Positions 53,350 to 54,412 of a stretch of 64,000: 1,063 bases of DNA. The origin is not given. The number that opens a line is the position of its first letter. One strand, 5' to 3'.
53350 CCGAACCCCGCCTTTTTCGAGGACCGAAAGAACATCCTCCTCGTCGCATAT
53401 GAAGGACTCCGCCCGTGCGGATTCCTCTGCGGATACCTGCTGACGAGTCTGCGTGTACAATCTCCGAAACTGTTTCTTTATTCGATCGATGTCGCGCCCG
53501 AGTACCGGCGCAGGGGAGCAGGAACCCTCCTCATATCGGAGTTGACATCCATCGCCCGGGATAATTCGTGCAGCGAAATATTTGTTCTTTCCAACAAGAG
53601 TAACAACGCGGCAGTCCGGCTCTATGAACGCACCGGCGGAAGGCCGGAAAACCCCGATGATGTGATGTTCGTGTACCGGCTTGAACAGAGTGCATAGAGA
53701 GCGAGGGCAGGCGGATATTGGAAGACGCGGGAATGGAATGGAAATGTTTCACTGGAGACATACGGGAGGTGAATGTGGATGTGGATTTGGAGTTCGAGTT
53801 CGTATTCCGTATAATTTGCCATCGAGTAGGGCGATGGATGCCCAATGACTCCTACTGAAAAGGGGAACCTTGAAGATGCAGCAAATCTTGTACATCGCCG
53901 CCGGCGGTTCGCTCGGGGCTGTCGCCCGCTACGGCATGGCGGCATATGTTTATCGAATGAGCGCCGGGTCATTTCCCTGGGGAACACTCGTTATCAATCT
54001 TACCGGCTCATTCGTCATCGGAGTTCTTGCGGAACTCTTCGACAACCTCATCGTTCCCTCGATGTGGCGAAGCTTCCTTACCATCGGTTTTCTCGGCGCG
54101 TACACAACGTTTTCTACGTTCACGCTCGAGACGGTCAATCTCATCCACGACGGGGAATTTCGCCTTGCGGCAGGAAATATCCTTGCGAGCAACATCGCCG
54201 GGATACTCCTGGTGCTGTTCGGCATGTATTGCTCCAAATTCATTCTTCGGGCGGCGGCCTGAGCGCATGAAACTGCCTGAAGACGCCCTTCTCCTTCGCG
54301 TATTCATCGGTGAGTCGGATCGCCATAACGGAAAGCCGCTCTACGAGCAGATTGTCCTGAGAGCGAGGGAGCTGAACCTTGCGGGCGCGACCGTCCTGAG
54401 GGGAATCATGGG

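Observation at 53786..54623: crcB-DUF190 fluoride module with a truncated crcB-motif-like leader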

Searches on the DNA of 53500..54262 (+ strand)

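Call 4: search_rna_families(source=window, start=53650, end=53950, threshold=evalue, max_evalue=10, show_alignments=5)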
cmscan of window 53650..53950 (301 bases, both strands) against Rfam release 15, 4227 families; matches with E-value up to 10: 2.
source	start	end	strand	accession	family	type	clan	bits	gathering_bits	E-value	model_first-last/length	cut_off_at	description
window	53821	53861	+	RF01734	Fluoride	Cis-reg; riboswitch;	-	12.9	34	0.44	1-64/64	no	Fluoride riboswitch aptamer (crcB RNA motif)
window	53796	53871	+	RF02186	ST7-OT3_4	Gene; lncRNA;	-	9.9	80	4.8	1-73/73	no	ST7 overlapping transcript 3 conserved region 4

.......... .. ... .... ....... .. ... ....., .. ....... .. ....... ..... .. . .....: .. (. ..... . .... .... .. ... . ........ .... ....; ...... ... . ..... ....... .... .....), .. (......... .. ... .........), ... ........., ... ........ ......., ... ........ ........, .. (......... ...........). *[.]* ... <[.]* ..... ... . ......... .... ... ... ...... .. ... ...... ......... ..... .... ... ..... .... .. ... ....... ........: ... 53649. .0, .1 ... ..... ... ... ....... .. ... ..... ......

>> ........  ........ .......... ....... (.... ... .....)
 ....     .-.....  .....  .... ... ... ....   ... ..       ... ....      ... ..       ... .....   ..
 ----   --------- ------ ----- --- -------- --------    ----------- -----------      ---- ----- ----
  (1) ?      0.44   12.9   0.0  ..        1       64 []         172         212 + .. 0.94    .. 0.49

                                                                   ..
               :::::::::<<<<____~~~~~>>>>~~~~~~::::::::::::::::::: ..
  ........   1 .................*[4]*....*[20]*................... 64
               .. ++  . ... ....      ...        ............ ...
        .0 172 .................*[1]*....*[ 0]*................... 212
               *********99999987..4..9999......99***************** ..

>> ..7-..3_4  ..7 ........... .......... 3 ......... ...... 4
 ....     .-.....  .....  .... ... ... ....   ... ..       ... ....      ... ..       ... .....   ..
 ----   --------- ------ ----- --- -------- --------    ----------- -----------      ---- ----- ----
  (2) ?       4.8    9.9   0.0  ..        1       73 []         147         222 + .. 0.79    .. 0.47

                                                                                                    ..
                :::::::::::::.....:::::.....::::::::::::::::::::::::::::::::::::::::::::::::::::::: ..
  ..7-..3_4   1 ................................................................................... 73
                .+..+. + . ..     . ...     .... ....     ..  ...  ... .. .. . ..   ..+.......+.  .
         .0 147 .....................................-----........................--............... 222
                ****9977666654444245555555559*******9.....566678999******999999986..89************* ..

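Call 31: build_rna_model(alignment_id=A2, structure=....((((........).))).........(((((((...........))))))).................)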
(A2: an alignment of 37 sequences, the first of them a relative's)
Model R1 built from alignment A2 (37 sequences, 72 columns); structure: as given.
model positions 57; base pairs 10; branch points 1; effective number of sequences 12.42; information 0.977 bits per position. Calibrated on 0.2 Mb of random sequence (short: E-values are rough).
structure used (alignment columns):
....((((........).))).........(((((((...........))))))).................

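Call 32: search_with_rna_model(model_id=R1, source=window, start=53500, end=54100, filters=off, max_evalue=10, show_alignments=4)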
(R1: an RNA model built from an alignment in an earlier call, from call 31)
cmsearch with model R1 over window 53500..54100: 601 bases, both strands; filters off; matches with E-value up to 10: 16.
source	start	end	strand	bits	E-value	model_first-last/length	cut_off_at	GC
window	53826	53859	+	13.2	0.00017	1-57/57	no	0.53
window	53788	53794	+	1.8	0.56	10-16/57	no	0.43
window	53507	53556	-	1.5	0.68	5-20/57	no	0.62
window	53897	53910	-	1.1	0.93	23-40/57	no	0.86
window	53822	53838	-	0.2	1.7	1-57/57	no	0.59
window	53538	53543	+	0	2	11-16/57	no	0.5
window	54020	54025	+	0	2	11-16/57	no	0.5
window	53650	53655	-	-1.5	5.7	11-16/57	no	0.67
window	53915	53920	+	-1.6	6.4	11-16/57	no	0.83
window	53632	53644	+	-1.9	7.8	25-40/57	no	0.77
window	53796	53800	+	-1.9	7.9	12-16/57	no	0.4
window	54033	54037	-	-1.9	7.9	12-16/57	no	0.4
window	53761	53779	-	-2.1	8.6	1-57/57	no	0.53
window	53926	53940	+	-2.1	8.7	26-40/57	no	0.73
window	53898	53912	+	-2.1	8.8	26-40/57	no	0.87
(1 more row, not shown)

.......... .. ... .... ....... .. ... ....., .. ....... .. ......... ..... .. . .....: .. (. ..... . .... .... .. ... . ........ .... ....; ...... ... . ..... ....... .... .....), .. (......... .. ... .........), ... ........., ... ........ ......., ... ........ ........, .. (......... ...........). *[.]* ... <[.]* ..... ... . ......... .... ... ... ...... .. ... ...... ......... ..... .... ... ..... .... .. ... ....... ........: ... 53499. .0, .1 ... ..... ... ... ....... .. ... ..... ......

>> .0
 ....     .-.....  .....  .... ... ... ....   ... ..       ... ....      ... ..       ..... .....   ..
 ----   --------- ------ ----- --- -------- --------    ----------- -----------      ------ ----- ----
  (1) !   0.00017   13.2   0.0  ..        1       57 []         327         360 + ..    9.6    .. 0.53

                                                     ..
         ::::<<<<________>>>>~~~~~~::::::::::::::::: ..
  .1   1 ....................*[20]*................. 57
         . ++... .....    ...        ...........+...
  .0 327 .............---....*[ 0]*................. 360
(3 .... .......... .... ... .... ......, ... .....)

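Call 33: search_with_rna_model(model_id=R1, sources=[L161, L162, L163, L164, L165, L166, L167, L081, L082, L083, L084, L085, L086, L087, L088, L089, L090, L091, L092, L093, L094, L095, L096, L097, L098, L099, L100], max_evalue=10)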
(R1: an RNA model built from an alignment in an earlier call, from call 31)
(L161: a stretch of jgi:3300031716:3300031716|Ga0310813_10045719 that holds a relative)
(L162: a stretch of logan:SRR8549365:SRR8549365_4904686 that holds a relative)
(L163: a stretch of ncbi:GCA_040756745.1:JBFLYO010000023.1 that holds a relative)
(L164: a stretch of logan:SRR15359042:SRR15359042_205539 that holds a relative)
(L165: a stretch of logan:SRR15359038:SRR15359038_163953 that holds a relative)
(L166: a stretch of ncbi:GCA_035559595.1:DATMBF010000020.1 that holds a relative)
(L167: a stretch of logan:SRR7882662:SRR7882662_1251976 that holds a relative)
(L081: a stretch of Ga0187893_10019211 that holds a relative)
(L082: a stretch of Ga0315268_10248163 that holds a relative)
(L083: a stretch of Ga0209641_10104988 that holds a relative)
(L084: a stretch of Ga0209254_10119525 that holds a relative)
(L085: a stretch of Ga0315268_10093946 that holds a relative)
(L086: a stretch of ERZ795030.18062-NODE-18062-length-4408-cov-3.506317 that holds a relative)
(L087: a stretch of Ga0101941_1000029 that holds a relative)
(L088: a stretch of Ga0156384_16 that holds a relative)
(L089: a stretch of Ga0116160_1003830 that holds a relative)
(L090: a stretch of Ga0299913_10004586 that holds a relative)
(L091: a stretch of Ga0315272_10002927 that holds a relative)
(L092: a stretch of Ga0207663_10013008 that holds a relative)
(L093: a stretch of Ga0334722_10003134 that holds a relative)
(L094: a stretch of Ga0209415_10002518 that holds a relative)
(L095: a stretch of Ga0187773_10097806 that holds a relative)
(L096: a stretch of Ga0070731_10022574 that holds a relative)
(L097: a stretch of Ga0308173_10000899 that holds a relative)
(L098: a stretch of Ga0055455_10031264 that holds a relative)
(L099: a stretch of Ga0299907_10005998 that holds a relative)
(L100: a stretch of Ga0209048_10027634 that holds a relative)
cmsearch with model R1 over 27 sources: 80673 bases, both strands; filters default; matches with E-value up to 10: 23.
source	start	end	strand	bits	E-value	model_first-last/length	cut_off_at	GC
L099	1409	1465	+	69.5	8e-20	1-57/57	no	0.7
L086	1421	1475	+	67.1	4.3e-19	1-57/57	no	0.56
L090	1431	1486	+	66.4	7e-19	1-57/57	no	0.75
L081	1051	1114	+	62.6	1.1e-17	1-57/57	no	0.53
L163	2920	2983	+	61.9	1.8e-17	1-57/57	no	0.61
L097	1433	1487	+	61.7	2.1e-17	1-57/57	no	0.69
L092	1433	1487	+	61.6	2.2e-17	1-57/57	no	0.71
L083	1423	1485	+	60.3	5.7e-17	1-57/57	no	0.52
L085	1416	1470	+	60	6.8e-17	1-57/57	no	0.49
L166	2114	2177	+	59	1.4e-16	1-57/57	no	0.52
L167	2114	2177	+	59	1.4e-16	1-57/57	no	0.52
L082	646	709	+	58.7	1.7e-16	1-57/57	no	0.53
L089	1405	1459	+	58.5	2e-16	1-57/57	no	0.55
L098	502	560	+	56.9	6.1e-16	1-57/57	no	0.68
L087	1395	1459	+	52.7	1.3e-14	1-57/57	no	0.51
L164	2131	2193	+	20.7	0.0001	1-57/57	no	0.4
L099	1464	1537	-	15.4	0.0047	1-57/57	no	0.62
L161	322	355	+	13.2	0.022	1-57/57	no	0.53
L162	269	302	+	13.2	0.022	1-57/57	no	0.53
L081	1270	1343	-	9.5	0.31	1-57/57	no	0.49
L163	741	785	-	8.4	0.69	1-57/57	no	0.64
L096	2523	2567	-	6.5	2.5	5-40/57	no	0.78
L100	1586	1601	+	6.3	3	5-20/57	no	0.69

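Call 49: search_with_rna_model(model_id=R1, sources=[L168, L169, L170, L171, L172, L164, L163, window], max_evalue=10, show_alignments=0)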
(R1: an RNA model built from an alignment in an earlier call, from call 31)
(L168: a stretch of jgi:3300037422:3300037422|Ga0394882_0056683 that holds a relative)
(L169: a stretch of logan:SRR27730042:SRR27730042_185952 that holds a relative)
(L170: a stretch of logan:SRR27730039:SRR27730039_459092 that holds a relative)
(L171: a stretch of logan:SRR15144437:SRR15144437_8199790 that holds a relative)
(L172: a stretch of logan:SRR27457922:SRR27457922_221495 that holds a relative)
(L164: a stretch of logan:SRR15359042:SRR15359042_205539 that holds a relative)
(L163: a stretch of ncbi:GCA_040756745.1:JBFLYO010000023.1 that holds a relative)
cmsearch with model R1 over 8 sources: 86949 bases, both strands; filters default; matches with E-value up to 10: 11.
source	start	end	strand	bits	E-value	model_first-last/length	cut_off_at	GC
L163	2920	2983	+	61.9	2e-17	1-57/57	no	0.61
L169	1422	1483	+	40.2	1e-10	1-57/57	no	0.6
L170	1288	1349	+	40.2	1e-10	1-57/57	no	0.6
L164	2131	2193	+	20.7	0.00011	1-57/57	no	0.4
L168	1638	1711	-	14.4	0.0096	1-57/57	no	0.43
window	53826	53859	+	13.2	0.024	1-57/57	no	0.53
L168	1428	1484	+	10.9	0.12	1-57/57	no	0.61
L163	741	785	-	8.4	0.74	1-57/57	no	0.64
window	51829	51865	-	8.3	0.78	5-42/57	no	0.68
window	21394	21407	-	7.3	1.5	6-19/57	no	0.64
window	54185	54198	-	5.2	7.1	6-19/57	no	0.64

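Call 59: search_with_rna_model(model_id=R1, sources=[L001, L002, L003, L004, L005, L006, L007, L008, L009, L010, L011, L012, L013, L014, L015, L016, L017, L018, L019, L020, L021, L022, L023, L024, L025, L026, L027, L028, L029, L030, L031, L032, L033, L034, L035, L036, L037, L038, L039, L040, L041, L042, L043, L044, L045, L046, L047, L048, L049, L050, L051, L052, L053, L054, L055, L056, L057, L058, L059, L060, L061, L062, L063, L064, L065, L066, L067, L068, L069, L070, L071, L072, L073, L074, L075, L076, L077, L078, L079, L080], max_evalue=1)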
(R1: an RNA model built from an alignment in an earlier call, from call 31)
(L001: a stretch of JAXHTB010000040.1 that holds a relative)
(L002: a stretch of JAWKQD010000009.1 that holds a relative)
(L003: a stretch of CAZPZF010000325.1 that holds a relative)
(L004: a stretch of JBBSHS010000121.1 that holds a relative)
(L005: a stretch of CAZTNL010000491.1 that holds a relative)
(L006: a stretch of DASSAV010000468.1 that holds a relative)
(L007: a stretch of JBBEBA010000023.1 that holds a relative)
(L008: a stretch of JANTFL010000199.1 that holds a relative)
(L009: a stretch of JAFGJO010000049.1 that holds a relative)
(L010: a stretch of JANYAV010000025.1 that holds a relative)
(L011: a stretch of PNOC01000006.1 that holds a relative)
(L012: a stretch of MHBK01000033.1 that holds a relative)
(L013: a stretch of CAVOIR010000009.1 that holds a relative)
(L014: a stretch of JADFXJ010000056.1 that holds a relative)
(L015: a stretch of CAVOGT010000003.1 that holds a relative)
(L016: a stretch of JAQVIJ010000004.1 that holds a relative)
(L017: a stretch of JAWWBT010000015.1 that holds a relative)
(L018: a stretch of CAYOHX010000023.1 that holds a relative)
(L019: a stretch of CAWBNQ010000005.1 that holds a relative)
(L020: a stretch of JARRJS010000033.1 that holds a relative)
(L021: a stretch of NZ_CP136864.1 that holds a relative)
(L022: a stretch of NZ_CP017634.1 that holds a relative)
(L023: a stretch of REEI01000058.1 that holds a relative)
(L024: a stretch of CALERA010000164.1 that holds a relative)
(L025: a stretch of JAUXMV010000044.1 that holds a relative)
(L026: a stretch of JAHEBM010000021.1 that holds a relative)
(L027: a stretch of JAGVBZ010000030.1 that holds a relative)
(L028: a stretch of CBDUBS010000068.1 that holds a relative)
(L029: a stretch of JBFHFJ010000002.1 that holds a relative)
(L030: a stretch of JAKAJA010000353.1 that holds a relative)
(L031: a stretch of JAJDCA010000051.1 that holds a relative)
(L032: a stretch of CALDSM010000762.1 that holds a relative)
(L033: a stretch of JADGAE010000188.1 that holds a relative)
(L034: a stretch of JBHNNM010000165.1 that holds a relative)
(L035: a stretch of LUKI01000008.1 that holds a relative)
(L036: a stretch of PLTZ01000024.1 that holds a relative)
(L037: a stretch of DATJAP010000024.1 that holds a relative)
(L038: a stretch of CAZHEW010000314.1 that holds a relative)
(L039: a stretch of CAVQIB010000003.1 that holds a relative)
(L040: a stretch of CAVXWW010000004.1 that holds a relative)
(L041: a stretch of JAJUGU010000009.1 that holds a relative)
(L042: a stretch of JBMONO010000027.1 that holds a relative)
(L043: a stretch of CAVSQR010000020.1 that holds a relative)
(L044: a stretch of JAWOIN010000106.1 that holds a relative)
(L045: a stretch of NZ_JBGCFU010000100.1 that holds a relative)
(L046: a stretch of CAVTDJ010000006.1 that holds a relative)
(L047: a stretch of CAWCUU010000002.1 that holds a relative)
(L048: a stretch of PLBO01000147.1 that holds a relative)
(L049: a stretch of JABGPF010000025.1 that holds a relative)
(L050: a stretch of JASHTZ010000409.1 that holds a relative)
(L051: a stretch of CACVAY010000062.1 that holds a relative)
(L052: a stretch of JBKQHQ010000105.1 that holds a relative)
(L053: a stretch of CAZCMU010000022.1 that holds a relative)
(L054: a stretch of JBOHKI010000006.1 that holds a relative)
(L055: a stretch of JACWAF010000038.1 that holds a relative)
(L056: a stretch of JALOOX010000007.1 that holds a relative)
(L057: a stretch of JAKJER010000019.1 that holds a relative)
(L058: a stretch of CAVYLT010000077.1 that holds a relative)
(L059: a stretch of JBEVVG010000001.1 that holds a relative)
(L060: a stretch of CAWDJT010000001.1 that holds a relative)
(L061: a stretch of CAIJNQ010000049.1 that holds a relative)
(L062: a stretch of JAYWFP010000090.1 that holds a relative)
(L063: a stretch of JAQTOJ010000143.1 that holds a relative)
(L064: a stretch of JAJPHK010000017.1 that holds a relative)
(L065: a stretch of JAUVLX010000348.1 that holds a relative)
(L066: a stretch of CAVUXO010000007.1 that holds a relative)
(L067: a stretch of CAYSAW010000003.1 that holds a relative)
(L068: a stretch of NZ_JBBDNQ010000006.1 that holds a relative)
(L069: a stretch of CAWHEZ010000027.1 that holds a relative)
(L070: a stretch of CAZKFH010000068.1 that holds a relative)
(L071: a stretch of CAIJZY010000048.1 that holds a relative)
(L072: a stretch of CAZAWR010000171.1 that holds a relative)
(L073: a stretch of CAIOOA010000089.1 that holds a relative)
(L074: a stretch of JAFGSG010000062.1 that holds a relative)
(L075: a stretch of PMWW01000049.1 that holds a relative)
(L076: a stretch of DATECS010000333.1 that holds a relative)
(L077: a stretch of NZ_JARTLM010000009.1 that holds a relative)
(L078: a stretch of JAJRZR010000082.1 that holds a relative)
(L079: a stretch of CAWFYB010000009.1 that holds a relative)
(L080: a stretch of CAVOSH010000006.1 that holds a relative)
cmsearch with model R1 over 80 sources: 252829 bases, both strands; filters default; matches with E-value up to 1: 26.
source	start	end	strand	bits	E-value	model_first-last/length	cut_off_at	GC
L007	661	716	+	64.6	7.9e-18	1-57/57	no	0.66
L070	230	282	+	62.5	3.6e-17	1-57/57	no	0.66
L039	1378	1433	+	60.1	2e-16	1-57/57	no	0.57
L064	1368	1421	+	58.2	7.6e-16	1-57/57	no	0.65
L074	1418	1471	+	58.2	7.8e-16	1-57/57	no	0.54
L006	1408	1461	+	58.2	8.1e-16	1-57/57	no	0.56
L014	1371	1427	+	56.2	3.3e-15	1-57/57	no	0.47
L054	1241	1312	+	52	6.6e-14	1-57/57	no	0.62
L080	1233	1301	+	51.7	8.1e-14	1-57/57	no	0.54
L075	636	703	+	50.7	1.6e-13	1-57/57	no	0.56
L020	1400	1456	+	47.1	2.2e-12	1-57/57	no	0.67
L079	1280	1332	+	45.1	8.7e-12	1-57/57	no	0.68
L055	1330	1390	+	44.1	1.9e-11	1-57/57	no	0.59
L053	1402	1481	+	36.3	4.8e-09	1-57/57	no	0.65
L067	1187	1262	+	34.6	1.6e-08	1-57/57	no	0.5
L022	1252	1317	+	34.4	1.8e-08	1-57/57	no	0.55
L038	1391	1469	+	33.6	3.3e-08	1-57/57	no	0.57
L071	1403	1474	+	32.4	7.6e-08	1-57/57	no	0.67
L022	2287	2351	+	30.4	3.3e-07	1-57/57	no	0.57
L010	1360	1432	+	30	4.4e-07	1-57/57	no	0.48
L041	1386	1440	+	24.5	2.1e-05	1-57/57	no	0.56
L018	1303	1359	+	20.5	0.00037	1-57/57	no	0.53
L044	1118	1165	+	11.6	0.21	1-57/57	no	0.77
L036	1393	1466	+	10.9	0.34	1-57/57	no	0.61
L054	444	480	-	10.9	0.35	5-43/57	no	0.68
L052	454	517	+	10.7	0.41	5-43/57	no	0.62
